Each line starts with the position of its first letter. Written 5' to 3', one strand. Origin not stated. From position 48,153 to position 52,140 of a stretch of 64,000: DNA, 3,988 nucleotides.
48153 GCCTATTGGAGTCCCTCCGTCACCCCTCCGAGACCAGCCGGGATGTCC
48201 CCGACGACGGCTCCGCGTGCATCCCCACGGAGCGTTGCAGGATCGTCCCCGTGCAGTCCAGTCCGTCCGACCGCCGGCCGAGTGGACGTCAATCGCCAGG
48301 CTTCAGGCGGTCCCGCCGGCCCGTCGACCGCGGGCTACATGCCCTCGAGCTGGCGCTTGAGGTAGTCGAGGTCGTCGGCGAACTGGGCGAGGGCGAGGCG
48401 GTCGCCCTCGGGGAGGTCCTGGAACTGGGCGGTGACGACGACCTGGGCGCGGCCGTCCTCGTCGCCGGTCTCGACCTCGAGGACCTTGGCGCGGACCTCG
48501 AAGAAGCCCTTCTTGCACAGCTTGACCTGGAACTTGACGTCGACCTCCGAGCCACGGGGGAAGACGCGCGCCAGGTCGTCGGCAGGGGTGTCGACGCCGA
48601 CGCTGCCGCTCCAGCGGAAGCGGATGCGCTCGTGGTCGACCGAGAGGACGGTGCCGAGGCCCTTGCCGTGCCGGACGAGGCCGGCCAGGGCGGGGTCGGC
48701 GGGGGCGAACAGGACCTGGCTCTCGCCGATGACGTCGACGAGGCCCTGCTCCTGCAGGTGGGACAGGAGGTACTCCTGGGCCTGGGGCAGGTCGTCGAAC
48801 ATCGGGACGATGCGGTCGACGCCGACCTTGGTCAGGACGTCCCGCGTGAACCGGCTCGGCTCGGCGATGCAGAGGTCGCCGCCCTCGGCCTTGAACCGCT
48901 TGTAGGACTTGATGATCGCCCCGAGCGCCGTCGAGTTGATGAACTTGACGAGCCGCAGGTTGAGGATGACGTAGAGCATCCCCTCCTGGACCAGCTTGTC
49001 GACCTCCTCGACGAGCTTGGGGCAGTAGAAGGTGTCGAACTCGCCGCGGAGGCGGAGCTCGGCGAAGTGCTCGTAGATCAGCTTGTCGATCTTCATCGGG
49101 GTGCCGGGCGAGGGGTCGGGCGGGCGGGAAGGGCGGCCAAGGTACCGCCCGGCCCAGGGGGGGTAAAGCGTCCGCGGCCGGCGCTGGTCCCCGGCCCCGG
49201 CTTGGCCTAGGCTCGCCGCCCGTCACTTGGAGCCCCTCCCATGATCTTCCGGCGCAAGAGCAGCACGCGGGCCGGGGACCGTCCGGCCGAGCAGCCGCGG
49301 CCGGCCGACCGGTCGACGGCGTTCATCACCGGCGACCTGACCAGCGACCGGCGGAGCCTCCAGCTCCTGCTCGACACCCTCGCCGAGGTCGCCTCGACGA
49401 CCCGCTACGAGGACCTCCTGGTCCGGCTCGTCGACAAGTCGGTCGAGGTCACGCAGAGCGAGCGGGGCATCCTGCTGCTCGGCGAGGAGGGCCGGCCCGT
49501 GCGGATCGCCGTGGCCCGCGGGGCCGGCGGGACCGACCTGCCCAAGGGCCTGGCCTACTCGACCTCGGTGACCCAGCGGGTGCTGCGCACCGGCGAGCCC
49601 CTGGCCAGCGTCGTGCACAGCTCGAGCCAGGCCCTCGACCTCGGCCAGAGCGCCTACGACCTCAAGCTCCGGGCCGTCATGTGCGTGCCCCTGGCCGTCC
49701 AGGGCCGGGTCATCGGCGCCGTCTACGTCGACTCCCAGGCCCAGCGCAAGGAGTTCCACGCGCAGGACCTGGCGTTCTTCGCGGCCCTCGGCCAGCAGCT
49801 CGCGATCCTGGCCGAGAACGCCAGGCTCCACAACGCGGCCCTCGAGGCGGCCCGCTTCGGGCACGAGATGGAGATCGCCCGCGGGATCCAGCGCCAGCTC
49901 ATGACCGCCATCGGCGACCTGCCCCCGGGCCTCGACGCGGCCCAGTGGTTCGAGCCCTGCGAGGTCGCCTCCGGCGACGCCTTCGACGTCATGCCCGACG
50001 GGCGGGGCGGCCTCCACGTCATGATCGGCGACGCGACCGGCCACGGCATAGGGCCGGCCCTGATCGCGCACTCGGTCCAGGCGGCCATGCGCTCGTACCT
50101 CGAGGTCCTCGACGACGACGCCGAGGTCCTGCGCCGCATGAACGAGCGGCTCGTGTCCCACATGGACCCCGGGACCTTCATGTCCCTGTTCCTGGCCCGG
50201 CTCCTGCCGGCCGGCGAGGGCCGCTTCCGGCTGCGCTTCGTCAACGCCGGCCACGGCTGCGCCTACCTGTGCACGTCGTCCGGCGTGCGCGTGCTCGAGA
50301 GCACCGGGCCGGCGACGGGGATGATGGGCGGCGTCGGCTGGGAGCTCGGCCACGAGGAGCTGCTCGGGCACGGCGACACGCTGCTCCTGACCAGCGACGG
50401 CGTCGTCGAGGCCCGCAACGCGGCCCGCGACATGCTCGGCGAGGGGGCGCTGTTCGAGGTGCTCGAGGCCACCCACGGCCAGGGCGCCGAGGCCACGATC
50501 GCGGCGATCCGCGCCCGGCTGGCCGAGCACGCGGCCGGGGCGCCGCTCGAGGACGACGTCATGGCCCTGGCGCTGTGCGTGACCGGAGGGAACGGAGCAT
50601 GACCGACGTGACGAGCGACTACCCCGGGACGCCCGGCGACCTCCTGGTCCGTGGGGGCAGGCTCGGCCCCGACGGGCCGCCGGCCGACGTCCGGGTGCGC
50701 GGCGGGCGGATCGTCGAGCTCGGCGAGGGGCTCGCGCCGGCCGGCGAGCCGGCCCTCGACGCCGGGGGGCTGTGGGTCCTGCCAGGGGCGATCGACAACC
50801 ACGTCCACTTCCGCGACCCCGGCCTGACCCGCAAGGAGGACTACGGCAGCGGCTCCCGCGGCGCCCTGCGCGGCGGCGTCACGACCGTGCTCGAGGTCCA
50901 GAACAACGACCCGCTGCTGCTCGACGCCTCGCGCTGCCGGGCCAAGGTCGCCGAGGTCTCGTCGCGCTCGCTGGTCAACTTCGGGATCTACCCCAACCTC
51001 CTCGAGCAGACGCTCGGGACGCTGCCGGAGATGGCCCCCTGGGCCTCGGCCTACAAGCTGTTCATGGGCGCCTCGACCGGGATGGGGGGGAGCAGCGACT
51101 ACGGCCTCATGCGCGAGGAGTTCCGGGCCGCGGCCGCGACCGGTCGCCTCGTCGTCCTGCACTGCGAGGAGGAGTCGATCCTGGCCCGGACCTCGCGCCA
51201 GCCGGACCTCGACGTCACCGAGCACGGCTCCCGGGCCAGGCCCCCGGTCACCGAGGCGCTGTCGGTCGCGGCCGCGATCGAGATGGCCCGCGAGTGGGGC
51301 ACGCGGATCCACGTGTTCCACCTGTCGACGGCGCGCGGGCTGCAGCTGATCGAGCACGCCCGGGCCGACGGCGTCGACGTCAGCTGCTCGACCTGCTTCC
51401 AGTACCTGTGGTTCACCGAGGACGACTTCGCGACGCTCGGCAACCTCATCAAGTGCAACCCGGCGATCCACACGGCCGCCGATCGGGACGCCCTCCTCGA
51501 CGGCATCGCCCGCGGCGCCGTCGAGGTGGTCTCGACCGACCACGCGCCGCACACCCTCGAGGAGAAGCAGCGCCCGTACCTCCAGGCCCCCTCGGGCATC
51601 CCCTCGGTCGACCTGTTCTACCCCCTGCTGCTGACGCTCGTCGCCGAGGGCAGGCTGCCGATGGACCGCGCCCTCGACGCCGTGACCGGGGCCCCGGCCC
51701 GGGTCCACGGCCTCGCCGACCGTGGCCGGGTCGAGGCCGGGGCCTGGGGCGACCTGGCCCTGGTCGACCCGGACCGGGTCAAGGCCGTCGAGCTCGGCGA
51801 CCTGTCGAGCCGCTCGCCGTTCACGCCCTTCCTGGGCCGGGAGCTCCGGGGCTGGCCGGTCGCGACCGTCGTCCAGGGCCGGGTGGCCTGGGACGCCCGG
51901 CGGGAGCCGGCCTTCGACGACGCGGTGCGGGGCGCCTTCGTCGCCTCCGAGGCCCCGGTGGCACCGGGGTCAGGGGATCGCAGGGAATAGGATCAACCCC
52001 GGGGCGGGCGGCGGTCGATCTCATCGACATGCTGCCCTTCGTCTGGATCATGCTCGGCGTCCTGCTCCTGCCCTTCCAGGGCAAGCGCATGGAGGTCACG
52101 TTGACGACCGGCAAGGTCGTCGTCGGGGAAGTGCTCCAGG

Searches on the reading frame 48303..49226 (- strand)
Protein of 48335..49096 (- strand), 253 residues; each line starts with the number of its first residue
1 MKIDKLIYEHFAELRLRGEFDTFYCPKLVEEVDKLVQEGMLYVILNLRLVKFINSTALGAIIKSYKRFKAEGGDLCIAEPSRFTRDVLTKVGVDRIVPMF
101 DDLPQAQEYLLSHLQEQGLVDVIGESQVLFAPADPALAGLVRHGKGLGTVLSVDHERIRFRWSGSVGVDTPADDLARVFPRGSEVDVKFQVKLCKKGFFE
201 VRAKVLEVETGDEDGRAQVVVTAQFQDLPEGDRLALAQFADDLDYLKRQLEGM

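Call 17: search_protein_families(library=pfam, proteins=[window:48335-49096:-, window:48303-49226:-], max_evalue=0.01)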
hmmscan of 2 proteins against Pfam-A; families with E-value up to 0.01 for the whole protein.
window:48335-49096:- (253 aa): 2 families
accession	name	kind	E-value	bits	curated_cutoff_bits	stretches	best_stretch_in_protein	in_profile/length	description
PF01740.26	STAS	-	5.5e-17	61.9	22.6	1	4-106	3-106/106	STAS domain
PF13466.11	STAS_2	-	3.3e-06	27.6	29.2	1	14-94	1-80/80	STAS domain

window:48303-49226:- (307 aa): 0 families

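Call 18: find_encoding_contigs(protein=window:48335-49096:-, flank=10000, max_places=10)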
Protein window:48335-49096:- (253 aa): no gene with exactly this product is on record in the collection.

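Call 19: find_homologous_proteins(query=window:48335-49096:-, max_evalue=1e-20)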
Query window:48335-49096:- (253 aa): 908 proteins with E <= 1e-20 among 3487 candidates; the best 120 are listed.
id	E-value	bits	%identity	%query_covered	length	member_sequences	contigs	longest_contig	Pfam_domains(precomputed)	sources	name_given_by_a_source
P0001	1.8e-162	557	100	100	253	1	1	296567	PF01740.27,PF13466.13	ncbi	ncbi:MAG: STAS domain-containing protein [Planctomycetota bacterium]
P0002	2.0e-106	373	66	99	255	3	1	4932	PF01740.27,PF13466.13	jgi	jgi:anti-sigma B factor antagonist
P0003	5.7e-104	365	66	99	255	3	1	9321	PF01740.27,PF13466.13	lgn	-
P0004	2.6e-102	360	64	99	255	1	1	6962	PF01740.27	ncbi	-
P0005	4.2e-91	323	62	99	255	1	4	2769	PF01740.27,PF13466.13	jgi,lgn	-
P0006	8.6e-91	322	62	100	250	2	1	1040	PF01740.27,PF13466.13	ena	-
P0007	4.0e-89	317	61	100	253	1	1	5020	PF01740.27,PF13466.13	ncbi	-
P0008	3.7e-88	313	60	100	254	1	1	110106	PF01740.27,PF13466.13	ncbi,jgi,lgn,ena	-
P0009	6.8e-88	313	62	100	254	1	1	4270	PF01740.27,PF13466.13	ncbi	-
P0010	7.1e-87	309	58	99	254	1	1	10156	PF01740.27,PF13466.13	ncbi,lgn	ncbi:MAG: STAS domain-containing protein [Planctomycetota bacterium]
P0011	1.3e-85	305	60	99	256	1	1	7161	PF01740.27,PF13466.13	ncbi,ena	-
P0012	1.9e-85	304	58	99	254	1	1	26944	PF01740.27,PF13466.13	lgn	-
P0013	3.9e-85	303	59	99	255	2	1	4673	PF01740.27,PF13466.13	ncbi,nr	ncbi:MAG: STAS domain-containing protein [Planctomycetes bacterium]|nr:STAS domain-containing protei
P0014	1.4e-84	302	58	99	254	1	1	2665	PF01740.27,PF13466.13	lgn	-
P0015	4.3e-84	300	58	100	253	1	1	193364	PF01740.27,PF13466.13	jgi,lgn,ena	-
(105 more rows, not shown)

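Call 20: find_encoding_contigs(protein=P0001, flank=10000, max_places=10)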
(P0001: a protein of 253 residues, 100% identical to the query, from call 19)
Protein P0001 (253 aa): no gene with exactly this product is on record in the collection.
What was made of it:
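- On MITE: The remainder of the source MAG was not accessible (calls 18, 20).
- Tried and rejected: It is not on record (calls 18, 20).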

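Call 21: find_encoding_contigs(protein=P0002, flank=10000, max_places=5)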
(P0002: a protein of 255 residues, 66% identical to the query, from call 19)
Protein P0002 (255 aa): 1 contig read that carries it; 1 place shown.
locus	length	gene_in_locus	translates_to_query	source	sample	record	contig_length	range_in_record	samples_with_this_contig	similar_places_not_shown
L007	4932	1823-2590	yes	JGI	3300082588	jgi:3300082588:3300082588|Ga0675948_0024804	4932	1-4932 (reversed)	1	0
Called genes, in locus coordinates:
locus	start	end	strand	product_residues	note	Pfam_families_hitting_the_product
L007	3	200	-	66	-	?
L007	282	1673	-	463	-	PF01590:GAF, PF13185:GAF_2, PF13492:GAF_3, PF07228:SpoIIE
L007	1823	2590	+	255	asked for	PF01740:STAS, PF13466:STAS_2 (weak)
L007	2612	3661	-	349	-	PF02775:TPP_enzyme_C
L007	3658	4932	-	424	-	?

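Call 22: find_encoding_contigs(protein=P0003, flank=10000, max_places=5)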
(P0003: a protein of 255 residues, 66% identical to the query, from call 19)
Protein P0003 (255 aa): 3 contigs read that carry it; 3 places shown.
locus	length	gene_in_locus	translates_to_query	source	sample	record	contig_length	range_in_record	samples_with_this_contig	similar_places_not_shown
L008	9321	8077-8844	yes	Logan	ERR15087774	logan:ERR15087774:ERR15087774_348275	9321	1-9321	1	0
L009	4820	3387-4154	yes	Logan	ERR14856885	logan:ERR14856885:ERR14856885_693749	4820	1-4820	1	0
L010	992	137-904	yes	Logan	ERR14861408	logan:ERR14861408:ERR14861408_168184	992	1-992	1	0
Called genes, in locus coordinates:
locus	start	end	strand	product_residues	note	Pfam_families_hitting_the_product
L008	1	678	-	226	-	?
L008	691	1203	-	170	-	-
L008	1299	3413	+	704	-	PF03553:Na_H_antiporter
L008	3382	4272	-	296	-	-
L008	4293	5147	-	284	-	-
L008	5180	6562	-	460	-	PF01979:Amidohydro_1, PF12890:DHOase, PF07969:Amidohydro_3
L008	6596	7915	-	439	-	PF01590:GAF, PF13185:GAF_2, PF13492:GAF_3, PF07228:SpoIIE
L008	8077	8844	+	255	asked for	PF01740:STAS, PF13466:STAS_2 (weak)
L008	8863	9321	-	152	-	?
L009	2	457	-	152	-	?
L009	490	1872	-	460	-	PF01979:Amidohydro_1, PF12890:DHOase, PF07969:Amidohydro_3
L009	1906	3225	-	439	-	PF01590:GAF, PF13185:GAF_2, PF13492:GAF_3, PF07228:SpoIIE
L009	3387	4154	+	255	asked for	PF01740:STAS, PF13466:STAS_2 (weak)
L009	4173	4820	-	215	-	?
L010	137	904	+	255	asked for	PF01740:STAS, PF13466:STAS_2 (weak)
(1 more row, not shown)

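Call 29: find_encoding_contigs(protein=P0004, flank=10000, max_places=3)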
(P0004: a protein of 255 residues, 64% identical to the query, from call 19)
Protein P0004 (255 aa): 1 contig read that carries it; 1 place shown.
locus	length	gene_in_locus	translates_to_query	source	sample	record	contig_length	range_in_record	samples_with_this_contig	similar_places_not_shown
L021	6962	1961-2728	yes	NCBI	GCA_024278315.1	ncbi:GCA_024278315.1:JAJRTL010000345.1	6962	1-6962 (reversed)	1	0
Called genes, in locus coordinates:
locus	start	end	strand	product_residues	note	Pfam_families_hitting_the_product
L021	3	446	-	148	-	?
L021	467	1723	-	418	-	PF01590:GAF, PF13185:GAF_2, PF13492:GAF_3, PF07228:SpoIIE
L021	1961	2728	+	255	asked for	PF01740:STAS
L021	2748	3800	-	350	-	PF02775:TPP_enzyme_C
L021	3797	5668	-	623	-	PF01558:POR, PF01855:POR_N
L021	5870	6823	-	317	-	-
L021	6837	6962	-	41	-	?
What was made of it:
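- The flanking gene order is exactly that of the relatives (calls 21, 22, 29).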

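Call 30: find_encoding_contigs(protein=P0008, flank=10000, max_places=3)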
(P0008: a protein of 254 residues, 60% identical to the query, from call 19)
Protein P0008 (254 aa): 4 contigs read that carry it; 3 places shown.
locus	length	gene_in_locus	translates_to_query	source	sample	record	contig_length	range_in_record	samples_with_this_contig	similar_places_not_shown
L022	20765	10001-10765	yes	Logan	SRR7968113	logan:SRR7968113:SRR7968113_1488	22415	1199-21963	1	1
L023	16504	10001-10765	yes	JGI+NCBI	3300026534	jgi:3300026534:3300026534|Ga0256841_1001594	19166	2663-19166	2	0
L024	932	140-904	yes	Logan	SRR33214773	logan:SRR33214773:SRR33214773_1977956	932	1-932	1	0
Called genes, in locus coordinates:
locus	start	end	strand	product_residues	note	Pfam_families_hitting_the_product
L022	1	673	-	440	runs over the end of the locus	PF01336:tRNA_anti-codon, PF00152:tRNA-synt_2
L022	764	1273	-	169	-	-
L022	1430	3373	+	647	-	PF03553:Na_H_antiporter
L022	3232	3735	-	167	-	-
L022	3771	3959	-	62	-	-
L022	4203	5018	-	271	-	-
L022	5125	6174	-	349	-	-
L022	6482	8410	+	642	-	-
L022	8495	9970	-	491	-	PF01590:GAF, PF13185:GAF_2, PF13492:GAF_3, PF07228:SpoIIE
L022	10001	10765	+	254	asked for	PF01740:STAS, PF13466:STAS_2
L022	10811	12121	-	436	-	PF12679:ABC2_membrane_2, PF12698:ABC2_membrane_3, PF01061:ABC2_membrane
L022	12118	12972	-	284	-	PF00005:ABC_tran, PF13304:AAA_21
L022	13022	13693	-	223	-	PF04405:ScdA_N, PF01814:Hemerythrin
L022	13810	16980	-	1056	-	PF00884:Sulfatase, PF02995:DUF229 (weak)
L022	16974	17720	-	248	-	PF18826:bVLRF1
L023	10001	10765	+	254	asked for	PF01740:STAS, PF13466:STAS_2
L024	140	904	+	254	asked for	PF01740:STAS, PF13466:STAS_2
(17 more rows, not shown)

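Call 45: list_cluster_members(proteins=[P0001])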
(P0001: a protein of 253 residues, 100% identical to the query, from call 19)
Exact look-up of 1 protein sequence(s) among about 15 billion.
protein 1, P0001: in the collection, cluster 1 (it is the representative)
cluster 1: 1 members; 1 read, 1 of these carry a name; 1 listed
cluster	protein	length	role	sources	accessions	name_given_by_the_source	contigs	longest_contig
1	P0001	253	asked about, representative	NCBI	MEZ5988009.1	MAG: STAS domain-containing protein [Planctomycetota bacterium]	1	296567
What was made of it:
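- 48335..49096 (-): Context: STAS-domain (anti-sigma-factor antagonist-like) gene. It is 100% identical to NCBI MEZ5988009.1 from a Planctomycetota MAG. calls 17, 19, 45
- The source is a metagenome-assembled genome (calls 19, 45).
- Tried and rejected: Rejected: the STAS protein is 100% identical to a Planctomycetota MAG protein, and all close homologs are planctomycetal (calls 19, 45).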

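Call 55: find_encoding_contigs(protein=P0007, flank=4000, max_places=2)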
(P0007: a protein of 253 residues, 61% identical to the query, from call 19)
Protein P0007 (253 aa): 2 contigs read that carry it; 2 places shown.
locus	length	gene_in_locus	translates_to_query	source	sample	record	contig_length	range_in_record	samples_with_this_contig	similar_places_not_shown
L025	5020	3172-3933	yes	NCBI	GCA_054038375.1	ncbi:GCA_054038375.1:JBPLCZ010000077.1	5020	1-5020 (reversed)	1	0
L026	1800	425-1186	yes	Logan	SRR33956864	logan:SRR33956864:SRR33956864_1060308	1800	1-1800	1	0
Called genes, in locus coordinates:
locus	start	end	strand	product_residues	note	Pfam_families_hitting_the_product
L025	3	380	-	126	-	?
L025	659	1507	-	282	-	-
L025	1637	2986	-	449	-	PF01590:GAF, PF13185:GAF_2, PF13492:GAF_3, PF07228:SpoIIE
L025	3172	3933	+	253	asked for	PF01740:STAS, PF13466:STAS_2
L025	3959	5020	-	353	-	?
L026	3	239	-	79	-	?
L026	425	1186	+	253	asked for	PF01740:STAS, PF13466:STAS_2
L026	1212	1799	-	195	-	?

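Call 56: find_encoding_contigs(protein=P0009, flank=4000, max_places=2)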
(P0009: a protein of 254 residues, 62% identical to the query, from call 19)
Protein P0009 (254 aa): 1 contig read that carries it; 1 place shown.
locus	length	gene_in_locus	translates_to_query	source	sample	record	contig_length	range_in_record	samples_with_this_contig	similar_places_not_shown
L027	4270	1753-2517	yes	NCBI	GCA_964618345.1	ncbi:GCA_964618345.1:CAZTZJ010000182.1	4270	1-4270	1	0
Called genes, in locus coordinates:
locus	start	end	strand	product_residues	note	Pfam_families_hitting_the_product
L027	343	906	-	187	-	PF07228:SpoIIE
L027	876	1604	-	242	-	PF01590:GAF, PF13185:GAF_2 (weak), PF13492:GAF_3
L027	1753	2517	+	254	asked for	PF01740:STAS, PF13466:STAS_2 (weak)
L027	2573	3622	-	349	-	PF02775:TPP_enzyme_C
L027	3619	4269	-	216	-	?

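Call 57: find_encoding_contigs(protein=P0011, flank=4000, max_places=2)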
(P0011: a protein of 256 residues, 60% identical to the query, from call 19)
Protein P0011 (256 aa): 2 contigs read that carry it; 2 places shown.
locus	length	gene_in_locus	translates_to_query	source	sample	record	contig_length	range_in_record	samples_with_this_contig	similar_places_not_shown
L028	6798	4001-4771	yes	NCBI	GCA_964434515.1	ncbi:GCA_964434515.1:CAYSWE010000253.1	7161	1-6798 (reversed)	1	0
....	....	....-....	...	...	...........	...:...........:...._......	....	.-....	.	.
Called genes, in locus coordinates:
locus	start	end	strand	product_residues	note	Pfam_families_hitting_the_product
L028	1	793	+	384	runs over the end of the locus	?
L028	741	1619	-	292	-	-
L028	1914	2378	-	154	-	-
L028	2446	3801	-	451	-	PF01590:GAF, PF13185:GAF_2, PF13492:GAF_3, PF07228:SpoIIE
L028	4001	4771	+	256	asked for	PF01740:STAS, PF13466:STAS_2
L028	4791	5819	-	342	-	PF02775:TPP_enzyme_C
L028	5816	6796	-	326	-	?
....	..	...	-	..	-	-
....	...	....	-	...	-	-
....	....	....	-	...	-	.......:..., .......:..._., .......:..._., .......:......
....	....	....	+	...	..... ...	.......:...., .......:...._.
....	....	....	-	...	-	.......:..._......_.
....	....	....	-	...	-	?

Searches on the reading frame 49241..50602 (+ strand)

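Call 35: search_protein_families(library=pfam, proteins=[window:49241-50602:+], max_evalue=0.001)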
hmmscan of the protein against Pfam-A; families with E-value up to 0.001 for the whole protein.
window:49241-50602:+ (453 aa): 4 families
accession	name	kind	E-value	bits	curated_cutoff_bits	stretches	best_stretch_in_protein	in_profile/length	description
PF07228.17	SpoIIE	-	1.2e-33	117.2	25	1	255-447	2-191/192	Stage II sporulation protein E (SpoIIE)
PF13492.12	GAF_3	-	3.5e-13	50.5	27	1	57-193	3-129/129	GAF domain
PF01590.32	GAF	-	1.1e-12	49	22.4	1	57-189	3-131/133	GAF domain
PF13185.12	GAF_2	-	1.4e-12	48.4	28.6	1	56-189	4-133/136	GAF domain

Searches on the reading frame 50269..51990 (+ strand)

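Call 73: search_protein_families(library=pfam, proteins=[window:50269-51990:+], max_evalue=0.001)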
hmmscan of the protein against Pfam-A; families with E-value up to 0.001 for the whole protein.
window:50269-51990:+ (573 aa): 2 families
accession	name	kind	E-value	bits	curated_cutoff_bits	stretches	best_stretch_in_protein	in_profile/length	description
PF01979.26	Amidohydro_1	-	1.7e-16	60.9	25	1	169-539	1-344/345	Amidohydrolase family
PF07969.17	Amidohydro_3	-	3.3e-12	47.1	29.7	1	460-539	404-470/472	Amidohydrolase family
